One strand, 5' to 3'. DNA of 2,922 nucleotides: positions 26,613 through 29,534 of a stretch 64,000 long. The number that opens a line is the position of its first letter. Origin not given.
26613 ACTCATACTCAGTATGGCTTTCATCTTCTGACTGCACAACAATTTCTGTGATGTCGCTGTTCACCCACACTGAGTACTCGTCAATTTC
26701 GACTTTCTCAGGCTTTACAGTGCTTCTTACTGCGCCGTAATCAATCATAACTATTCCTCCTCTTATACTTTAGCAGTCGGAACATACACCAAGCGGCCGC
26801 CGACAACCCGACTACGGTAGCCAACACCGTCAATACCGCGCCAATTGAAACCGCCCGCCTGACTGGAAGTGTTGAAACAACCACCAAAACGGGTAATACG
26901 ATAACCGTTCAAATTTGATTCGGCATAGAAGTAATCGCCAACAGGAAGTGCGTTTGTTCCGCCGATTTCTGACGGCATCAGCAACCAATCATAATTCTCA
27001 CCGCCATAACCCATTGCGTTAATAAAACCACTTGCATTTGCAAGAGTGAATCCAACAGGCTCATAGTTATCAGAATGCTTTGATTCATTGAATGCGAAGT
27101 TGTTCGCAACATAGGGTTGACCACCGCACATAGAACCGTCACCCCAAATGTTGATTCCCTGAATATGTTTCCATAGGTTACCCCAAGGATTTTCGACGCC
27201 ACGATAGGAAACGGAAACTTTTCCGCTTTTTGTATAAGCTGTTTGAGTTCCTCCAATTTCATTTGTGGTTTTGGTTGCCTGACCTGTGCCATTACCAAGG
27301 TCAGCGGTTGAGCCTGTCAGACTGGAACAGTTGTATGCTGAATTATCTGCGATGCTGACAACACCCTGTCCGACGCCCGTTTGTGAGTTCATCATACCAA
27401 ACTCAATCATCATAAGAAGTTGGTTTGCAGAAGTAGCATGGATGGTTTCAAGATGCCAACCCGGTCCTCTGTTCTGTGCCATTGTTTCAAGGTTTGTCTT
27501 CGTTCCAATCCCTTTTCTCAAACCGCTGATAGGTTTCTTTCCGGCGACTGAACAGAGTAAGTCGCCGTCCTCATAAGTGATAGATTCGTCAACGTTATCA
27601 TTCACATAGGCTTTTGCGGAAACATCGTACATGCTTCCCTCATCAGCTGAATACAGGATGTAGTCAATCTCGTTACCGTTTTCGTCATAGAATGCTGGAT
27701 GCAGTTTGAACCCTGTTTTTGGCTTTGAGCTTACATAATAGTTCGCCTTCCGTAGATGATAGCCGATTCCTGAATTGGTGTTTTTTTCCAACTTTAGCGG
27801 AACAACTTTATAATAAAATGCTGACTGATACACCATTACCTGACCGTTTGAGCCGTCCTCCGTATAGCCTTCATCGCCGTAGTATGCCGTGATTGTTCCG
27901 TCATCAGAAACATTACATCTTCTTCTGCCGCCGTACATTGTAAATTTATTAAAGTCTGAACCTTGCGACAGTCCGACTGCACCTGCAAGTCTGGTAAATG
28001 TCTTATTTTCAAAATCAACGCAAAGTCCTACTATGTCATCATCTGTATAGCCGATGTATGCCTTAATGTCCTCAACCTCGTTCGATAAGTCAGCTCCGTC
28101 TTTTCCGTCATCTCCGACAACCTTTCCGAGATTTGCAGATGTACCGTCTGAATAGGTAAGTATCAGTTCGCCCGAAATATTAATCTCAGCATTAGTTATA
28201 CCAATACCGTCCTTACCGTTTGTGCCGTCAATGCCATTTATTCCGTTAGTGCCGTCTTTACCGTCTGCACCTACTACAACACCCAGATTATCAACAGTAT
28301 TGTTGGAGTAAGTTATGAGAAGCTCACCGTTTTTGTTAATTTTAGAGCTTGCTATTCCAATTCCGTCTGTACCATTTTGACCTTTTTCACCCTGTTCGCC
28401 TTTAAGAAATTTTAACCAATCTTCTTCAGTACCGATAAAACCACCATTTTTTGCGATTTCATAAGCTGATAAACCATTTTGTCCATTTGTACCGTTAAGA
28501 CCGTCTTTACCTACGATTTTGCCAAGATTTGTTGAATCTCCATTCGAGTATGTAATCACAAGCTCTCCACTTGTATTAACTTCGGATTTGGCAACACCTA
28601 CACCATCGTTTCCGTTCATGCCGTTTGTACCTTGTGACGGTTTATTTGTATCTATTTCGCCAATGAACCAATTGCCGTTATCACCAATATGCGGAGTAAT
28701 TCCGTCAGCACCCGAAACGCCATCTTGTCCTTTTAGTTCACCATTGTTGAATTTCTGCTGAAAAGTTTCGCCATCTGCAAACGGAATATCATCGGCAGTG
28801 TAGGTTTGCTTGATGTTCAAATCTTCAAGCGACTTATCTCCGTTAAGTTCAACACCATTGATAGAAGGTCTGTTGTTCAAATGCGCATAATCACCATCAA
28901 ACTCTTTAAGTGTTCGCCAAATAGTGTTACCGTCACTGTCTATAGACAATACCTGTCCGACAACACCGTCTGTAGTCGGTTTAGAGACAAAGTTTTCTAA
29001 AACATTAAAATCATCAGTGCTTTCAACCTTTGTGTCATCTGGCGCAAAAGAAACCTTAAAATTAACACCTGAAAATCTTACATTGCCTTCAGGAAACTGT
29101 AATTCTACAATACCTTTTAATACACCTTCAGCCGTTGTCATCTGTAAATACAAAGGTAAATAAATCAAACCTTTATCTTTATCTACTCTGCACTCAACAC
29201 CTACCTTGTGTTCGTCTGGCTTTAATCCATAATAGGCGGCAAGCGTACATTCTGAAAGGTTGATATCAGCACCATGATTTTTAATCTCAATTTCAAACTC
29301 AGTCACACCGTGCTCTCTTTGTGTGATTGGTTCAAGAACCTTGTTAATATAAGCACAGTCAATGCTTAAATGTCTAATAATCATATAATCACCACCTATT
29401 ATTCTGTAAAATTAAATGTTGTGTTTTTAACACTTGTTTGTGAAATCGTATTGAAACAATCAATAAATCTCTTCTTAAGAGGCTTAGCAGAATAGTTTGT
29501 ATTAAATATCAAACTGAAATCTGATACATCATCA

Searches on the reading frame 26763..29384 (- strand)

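Call 70: search_protein_families(library=phrogs, proteins=[window:26763-29384:-], max_evalue=0.00001)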
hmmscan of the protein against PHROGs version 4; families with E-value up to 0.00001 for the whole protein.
window:26763-29384:- (873 aa): 10 families
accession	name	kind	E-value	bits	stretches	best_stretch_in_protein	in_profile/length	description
phrog_5302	-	tail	1.3e-86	292.3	1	376-871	72-546/548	tail protein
phrog_25979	-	unknown function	7.2e-16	59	1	255-399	133-278/521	-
phrog_13565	-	tail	1.4e-13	51.6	1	340-380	14-54/375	tail protein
phrog_14726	-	tail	5.5e-11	42.9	1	303-393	123-210/537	tail fiber protein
phrog_19976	-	tail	2e-10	41.6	1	286-344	91-149/256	tail assembly protein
phrog_14029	-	unknown function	3.7e-09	35.9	1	281-382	115-217/1115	-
phrog_22483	-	unknown function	4e-09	37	1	293-334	24-65/306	-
phrog_28074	-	unknown function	4e-08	33.5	1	250-397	310-453/553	-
phrog_32509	-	unknown function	6.3e-08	33.3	1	218-284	18-76/396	-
phrog_1806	-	tail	5.9e-07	30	0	218-365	126-253/276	collagen like minor tail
